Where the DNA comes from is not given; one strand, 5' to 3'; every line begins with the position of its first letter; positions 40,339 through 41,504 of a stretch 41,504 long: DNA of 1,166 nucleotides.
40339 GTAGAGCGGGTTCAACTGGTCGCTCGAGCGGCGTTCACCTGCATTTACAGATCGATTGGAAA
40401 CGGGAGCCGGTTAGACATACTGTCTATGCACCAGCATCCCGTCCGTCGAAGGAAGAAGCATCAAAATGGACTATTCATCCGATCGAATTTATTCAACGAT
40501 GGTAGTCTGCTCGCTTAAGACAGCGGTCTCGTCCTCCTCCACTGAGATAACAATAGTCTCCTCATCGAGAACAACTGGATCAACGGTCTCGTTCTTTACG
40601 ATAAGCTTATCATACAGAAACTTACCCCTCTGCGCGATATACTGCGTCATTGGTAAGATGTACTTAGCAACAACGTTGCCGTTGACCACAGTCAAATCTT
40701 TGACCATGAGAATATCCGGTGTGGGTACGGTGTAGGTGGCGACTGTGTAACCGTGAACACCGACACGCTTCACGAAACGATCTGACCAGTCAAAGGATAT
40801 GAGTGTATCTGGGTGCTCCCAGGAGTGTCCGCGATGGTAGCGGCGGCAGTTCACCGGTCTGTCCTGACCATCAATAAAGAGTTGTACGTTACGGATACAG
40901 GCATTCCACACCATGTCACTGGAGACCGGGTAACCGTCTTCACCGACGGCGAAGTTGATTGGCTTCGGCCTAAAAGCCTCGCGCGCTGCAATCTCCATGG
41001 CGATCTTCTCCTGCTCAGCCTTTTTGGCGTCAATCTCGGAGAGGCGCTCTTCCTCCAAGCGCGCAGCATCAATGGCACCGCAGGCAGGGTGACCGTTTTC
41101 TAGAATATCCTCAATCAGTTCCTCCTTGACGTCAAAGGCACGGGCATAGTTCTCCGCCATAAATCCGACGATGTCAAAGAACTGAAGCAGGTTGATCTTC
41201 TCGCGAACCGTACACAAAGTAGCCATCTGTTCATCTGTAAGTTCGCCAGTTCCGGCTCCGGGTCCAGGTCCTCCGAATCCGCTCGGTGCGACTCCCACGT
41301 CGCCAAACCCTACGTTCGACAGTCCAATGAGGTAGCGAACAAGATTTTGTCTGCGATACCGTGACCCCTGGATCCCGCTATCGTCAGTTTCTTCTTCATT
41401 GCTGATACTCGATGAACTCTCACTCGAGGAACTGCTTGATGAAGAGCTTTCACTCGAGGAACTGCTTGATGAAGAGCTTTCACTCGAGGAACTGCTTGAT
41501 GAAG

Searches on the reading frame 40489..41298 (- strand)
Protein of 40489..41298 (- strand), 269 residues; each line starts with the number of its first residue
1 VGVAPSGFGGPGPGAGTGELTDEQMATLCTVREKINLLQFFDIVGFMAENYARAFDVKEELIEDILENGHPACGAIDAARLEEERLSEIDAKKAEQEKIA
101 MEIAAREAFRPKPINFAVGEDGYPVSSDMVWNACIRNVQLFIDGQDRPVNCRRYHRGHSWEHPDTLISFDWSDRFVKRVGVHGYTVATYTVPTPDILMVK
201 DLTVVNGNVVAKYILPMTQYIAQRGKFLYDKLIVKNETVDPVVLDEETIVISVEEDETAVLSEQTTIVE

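Call 8: search_protein_families(library=pfam, proteins=[window:40489-41298:-], max_evalue=0.01)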
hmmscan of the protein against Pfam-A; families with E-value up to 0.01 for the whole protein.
window:40489-41298:- (269 aa): 0 families

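Call 11: find_homologous_proteins(query=window:40492-41298:-, max_evalue=0.001)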
Query window:40492-41298:- (269 aa): 4 proteins with E <= 0.001 among 688 candidates.
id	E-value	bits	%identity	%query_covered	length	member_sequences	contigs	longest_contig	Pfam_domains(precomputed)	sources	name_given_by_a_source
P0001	4.7e-178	608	100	100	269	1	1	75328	-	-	-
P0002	8.1e-72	260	51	98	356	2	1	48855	-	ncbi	-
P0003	1.6e-57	213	43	81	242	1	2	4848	-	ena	-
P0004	3.3e-42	163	36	71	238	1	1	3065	-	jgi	jgi:hypothetical protein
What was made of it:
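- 40489..41504 (-): 3' part of a class S surface-protein gene, cut by the window end. Order: Ser-rich linker, FGG/two-Cys unit, coiled coil, module, 81-aa tail. Homologues P0002-P0004 (call 11).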

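Call 12: search_protein_families(library=phrogs, proteins=[window:40489-41298:-], max_evalue=0.01)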
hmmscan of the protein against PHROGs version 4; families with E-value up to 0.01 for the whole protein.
window:40489-41298:- (269 aa): 0 families

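Call 18: find_encoding_contigs(protein=P0002, flank=10000, max_places=4)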
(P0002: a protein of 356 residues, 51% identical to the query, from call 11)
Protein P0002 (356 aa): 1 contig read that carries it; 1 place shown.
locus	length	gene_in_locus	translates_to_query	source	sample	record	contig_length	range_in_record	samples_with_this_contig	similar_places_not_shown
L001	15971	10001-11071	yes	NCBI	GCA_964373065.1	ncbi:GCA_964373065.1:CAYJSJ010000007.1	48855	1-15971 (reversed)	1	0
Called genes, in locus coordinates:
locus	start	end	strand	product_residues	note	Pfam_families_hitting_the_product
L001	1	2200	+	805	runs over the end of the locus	PF13191:AAA_16 (faint), PF00158:Sigma54_activat (faint), PF12775:AAA_7 (faint), PF17871:AAA_lid_9, PF00004:AAA (weak), PF07724:AAA_2, PF07728:AAA_5, PF10431:ClpB_D2-small, +2 more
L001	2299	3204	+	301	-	PF00892:EamA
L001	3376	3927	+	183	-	PF07638:Sigma70_ECF, PF04542:Sigma70_r2, PF08281:Sigma70_r4_2, PF04545:Sigma70_r4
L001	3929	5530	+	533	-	-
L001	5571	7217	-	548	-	PF00118:Cpn60_TCP1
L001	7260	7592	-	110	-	PF00166:Cpn10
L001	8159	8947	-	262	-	-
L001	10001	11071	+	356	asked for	-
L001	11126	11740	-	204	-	PF01551:Peptidase_M23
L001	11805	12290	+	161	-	-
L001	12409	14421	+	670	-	PF04932:Wzy_C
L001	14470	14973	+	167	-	PF10099:RskA_C (weak)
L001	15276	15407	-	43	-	-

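Call 19: find_encoding_contigs(protein=P0003, flank=10000, max_places=4)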
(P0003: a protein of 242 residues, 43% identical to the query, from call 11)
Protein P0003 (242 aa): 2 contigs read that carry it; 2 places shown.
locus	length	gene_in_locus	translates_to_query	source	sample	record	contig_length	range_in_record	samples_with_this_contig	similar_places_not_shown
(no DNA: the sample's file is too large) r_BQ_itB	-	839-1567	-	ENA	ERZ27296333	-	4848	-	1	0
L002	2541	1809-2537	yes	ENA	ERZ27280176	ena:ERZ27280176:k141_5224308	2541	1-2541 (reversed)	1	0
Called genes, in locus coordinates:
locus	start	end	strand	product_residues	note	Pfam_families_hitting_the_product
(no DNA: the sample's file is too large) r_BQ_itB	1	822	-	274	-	?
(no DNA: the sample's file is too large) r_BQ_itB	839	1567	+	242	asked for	-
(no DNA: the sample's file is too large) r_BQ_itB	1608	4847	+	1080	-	?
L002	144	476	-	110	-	PF11969:DcpS_C, PF01230:HIT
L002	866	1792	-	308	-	-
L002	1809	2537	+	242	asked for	-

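Call 20: find_encoding_contigs(protein=P0004, flank=10000, max_places=4)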
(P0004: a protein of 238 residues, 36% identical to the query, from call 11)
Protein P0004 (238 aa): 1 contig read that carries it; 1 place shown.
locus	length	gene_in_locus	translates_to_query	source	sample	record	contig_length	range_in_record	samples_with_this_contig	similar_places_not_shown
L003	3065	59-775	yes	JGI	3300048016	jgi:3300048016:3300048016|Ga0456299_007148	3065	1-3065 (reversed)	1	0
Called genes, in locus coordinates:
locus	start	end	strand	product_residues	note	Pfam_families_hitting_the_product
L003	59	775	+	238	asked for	-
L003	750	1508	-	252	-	PF01551:Peptidase_M23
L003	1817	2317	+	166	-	-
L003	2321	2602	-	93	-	-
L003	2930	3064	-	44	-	?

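Call 42: find_encoding_contigs(protein=P0001, flank=10000, max_places=4)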
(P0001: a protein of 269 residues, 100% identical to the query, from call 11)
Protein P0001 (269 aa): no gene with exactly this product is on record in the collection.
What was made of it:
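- Tried and rejected: Fetching DNA beyond the window end through the exact protein failed, because that product is not on record (call 42).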

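Call 43: predict_structure(alignment_id=A3)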
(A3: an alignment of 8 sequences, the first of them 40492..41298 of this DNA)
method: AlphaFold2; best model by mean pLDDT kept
length: 269 residues; sequences in the alignment: 8
mean_pLDDT: 64.9   pTM: 0.38
mean pLDDT of the five models: 64.9, 57.1, 55.5, 55.3, 54.2
residues with pLDDT >= 90: 12; 70-90: 145; 50-70: 25; < 50: 87
segments of 3 or more residues with pLDDT < 50: 1-15, 198-269
pLDDT, mean of each block of 10 residues (from residue 1): 33 55 86 78 83 86 86 84 90 90 77 81 85 78 62 82 88 74 82 63 41 34 25 29 27 27 26
secondary structure, 60 per line:
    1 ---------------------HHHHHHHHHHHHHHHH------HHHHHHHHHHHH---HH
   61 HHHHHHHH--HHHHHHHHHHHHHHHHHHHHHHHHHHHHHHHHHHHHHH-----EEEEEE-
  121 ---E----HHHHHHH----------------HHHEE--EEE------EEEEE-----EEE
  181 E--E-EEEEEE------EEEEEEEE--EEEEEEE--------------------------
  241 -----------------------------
elements in order: H22-37 H44-55 H59-68 H71-108 E114-119 H129-135 E159-161 E168-172 E178-181 E186-191 E198-205 E208-214
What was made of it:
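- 40735..40965 (-): Module copy 2. AF2 pLDDT about 62-88 (call 43).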

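Call 46: fold_search(model_id=the predicted structure, library=pdb)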
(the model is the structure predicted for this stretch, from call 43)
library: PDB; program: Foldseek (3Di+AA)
matches with E <= 10: 80; with E <= 0.001: 0
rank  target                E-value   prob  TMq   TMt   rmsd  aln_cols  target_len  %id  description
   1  9lyv_G                1.8e+00  0.44  0.15  0.60   2.5        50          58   22  structure of prrx bound to DNA (released 2026-01-14)
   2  9d9r_A                1.8e+00  0.33  0.14  0.47   3.2        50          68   22  X-ray structure of ALX4 homeodomain dimer bound to DNA (released 2025-04-09)
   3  1puf_A                1.9e+00  0.21  0.15  0.42   5.5        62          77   21  Crystal Structure of HoxA9 and Pbx1 homeodomains bound to DNA (released 2003-09-02)
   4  5z2s                  2.0e+00  0.41  0.15  0.66   2.8        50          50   26  Crystal structure of DUX4-HD2 domain (released 2018-04-04)
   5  7z0h_N                2.0e+00  0.04  0.10  0.17  19.6       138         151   12  Structure of yeast RNA Polymerase III-Ty1 integrase complex at 2.6 A (focus subunit AC40). (released 2023-04-05)
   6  9fdd_A                2.3e+00  0.04  0.11  0.09  17.8       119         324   19  The crystal structure of full length tetramer CysB from Klebsiella aerogenes in complex with N-acetylserine (released 2024-07-03)
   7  5zjr_A                2.7e+00  0.23  0.14  0.49   3.2        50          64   18  Structure of AbdB/Exd complex bound to a 'Magenta14' DNA sequence (released 2018-08-29)
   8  9b8u_C                2.7e+00  0.18  0.14  0.48   6.3        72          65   15  Crystal structure of CRX-Ret4 oligonucleotide complex (released 2024-07-31)
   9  2da3_MODEL_1_A        2.7e+00  0.14  0.15  0.42   8.4        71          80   18  Solution structure of the third homeobox domain of AT-binding transcription factor 1 (ATBF1) (released 2006-06-13)
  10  2da1_MODEL_1_A        2.7e+00  0.11  0.12  0.40  10.7        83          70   18  Solution structure of the first homeobox domain of AT-binding transcription factor 1 (ATBF1) (released 2006-06-13)
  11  9b8u_A                2.8e+00  0.21  0.15  0.56   5.5        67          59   18  Crystal structure of CRX-Ret4 oligonucleotide complex (released 2024-07-31)
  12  1b8i_B                3.2e+00  0.18  0.15  0.54   3.3        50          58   12  STRUCTURE OF THE HOMEOTIC UBX/EXD/DNA TERNARY COMPLEX (released 1999-04-12)
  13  7ds6_A                3.2e+00  0.10  0.11  0.11  10.0        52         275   19  Crystal structure of actin capping protein in complex with twinflin-1/CD2AP CPI chimera peptide (TWN-CDC) (released 2021-03-03)
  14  7t5q_I                3.2e+00  0.08  0.12  0.11   9.7        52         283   19  Cryo-EM Structure of a Transition State of Arp2/3 Complex Activation (released 2023-06-14)
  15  2r5y_A                3.4e+00  0.20  0.14  0.45   3.1        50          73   16  Structure of Scr/Exd complex bound to a consensus Hox-Exd site (released 2008-02-05)
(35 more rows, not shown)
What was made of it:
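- On Solved-structure relatives (PDB) of the module: Foldseek best E=1.8 for the small-protein model (call 46).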

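Call 83: fold_search(model_id=the predicted structure, library=viral)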
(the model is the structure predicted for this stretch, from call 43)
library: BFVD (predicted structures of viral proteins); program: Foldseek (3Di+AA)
matches with E <= 10: 92; with E <= 0.001: 0
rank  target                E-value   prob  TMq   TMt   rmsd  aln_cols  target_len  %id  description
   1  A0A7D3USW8            6.4e-01  0.07  0.09  0.07  18.6       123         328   13  Uncharacterized protein [Fadolivirus FV1/VV64]
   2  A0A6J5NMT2            7.3e-01  0.05  0.15  0.08  21.4       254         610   12  Uncharacterized protein [uncultured Caudovirales phage]
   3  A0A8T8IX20            8.8e-01  0.02  0.09  0.10  13.9       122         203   16  dATP/dGTP diphosphohydrolase N-terminal domain-containing protein [Pseudomonas phage phiGM22-3]
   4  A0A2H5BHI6            1.0e+00  0.21  0.15  0.19   9.3       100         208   14  (no name in the UniProt tables at hand)
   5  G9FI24                1.0e+00  0.06  0.13  0.16  22.6       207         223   16  (no name in the UniProt tables at hand)
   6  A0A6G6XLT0            1.1e+00  0.28  0.14  0.42   3.1        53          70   17  (no name in the UniProt tables at hand)
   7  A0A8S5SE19            1.1e+00  0.23  0.17  0.43   8.0        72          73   15  Uncharacterized protein [Siphoviridae sp. ctnpt50]
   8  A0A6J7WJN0            1.2e+00  0.21  0.18  0.26  13.8       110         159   14  Uncharacterized protein [uncultured Caudovirales phage]
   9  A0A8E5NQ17            1.2e+00  0.02  0.12  0.15  31.6       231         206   14  (no name in the UniProt tables at hand)
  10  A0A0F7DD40            1.7e+00  0.04  0.16  0.08  38.9       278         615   12  Tail fiber protein [Delftia phage IME-DE1]
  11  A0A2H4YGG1            1.8e+00  0.04  0.14  0.19  24.8       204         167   10  Uncharacterized protein [Raoultella phage Ro1]
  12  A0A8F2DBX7            2.0e+00  0.03  0.08  0.11  16.2        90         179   12  (no name in the UniProt tables at hand)
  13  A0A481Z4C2            2.0e+00  0.02  0.08  0.06  26.4       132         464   17  DNA primase [Pithovirus LCPAC103]
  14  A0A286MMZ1            2.0e+00  0.01  0.12  0.09  35.5       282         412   11  Uncharacterized protein [Klebsiella phage KPN U2874]
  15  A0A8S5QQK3            2.2e+00  0.02  0.13  0.12  19.2       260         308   11  LexA repressor [Siphoviridae sp. ctRCE13]
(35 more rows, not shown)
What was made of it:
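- On Solved-structure relatives (PDB) of the module: BFVD best E=0.64 (call 83).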

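Call 84: search_protein_families(library=pfam, proteins=[L001:9177-10004:+], max_evalue=0.0001)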
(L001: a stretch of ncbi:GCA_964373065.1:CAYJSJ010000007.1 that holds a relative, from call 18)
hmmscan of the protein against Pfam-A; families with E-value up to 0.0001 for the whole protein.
L001:9177-10004:+ (275 aa): 5 families
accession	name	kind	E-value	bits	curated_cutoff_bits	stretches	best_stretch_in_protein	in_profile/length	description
PF13964.12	Kelch_6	-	1.6e-09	37.9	25.3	0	128-166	5-47/50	Kelch motif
PF13418.12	Kelch_4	-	4.1e-08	33.5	21.6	0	128-166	5-48/49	Galactose oxidase, central domain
PF24981.1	Beta-prop_ATRN-LZTR1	-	2.1e-07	31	50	1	96-216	9-147/289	Attractin/LZTR1 beta-propeller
PF01344.31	Kelch_1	-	6.8e-07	29.1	20.1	0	144-164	24-44/46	Kelch motif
PF13415.12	Kelch_3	-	4.3e-05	24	22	0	131-161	6-32/48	Galactose oxidase, central domain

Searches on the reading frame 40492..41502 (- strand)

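Call 65: search_protein_families(library=ncbifam, proteins=[window:40492-41502:-], max_evalue=0.01)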
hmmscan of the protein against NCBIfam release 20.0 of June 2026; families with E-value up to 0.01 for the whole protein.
window:40492-41502:- (337 aa): 1 family
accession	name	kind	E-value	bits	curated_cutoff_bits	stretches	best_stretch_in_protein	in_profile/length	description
NF033567.1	act_recrut_TARP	equivalog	0.0099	14.2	400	1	5-39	105-139/865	type III secretion system actin-recruiting effector Tarp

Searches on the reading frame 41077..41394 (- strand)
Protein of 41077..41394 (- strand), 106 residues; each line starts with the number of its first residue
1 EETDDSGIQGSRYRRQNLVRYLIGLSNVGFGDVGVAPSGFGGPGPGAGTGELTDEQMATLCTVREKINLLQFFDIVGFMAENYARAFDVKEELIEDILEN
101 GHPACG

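Call 92: find_homologous_proteins(query=A7, max_evalue=0.001)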
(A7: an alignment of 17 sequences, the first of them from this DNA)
Query A7 (17 sequences) (106 aa, profile of the alignment): 4 proteins with E <= 0.001 among 3442 candidates.
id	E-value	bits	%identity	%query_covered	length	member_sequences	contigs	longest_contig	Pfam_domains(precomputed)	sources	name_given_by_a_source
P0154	3.2e-19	87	31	42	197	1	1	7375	-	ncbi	-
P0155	4.3e-12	64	26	29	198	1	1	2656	-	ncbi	-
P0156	1.6e-11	62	20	60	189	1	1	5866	-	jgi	jgi:hypothetical protein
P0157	4.5e-7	48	-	-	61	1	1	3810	-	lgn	-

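Call 94: find_encoding_contigs(protein=P0156, flank=6000, max_places=3)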
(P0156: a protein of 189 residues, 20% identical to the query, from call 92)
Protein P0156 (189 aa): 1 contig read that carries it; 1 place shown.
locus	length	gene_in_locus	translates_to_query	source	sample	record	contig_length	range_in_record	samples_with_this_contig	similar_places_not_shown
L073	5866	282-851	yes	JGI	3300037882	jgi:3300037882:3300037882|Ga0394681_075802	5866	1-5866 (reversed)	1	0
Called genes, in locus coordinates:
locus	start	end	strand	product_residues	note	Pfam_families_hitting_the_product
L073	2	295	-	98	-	?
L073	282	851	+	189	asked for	-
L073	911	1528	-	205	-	PF01551:Peptidase_M23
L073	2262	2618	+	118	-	PF01371:Trp_repressor, PF13384:HTH_23 (weak)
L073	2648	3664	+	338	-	PF00383:dCMP_cyt_deam_1, PF14437:MafB19-deam (faint), PF01872:RibD_C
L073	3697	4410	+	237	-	-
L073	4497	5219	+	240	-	-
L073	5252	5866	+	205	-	?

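Call 95: find_encoding_contigs(protein=P0155, flank=6000, max_places=3)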
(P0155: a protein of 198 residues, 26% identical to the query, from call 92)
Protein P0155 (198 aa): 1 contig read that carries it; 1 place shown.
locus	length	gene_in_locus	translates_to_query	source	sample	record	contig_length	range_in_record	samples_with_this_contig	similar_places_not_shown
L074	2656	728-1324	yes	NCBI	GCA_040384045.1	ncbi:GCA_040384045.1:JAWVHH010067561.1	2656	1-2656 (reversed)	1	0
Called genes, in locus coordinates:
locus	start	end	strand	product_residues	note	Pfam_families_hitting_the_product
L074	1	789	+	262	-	?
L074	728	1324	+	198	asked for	-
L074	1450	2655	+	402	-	?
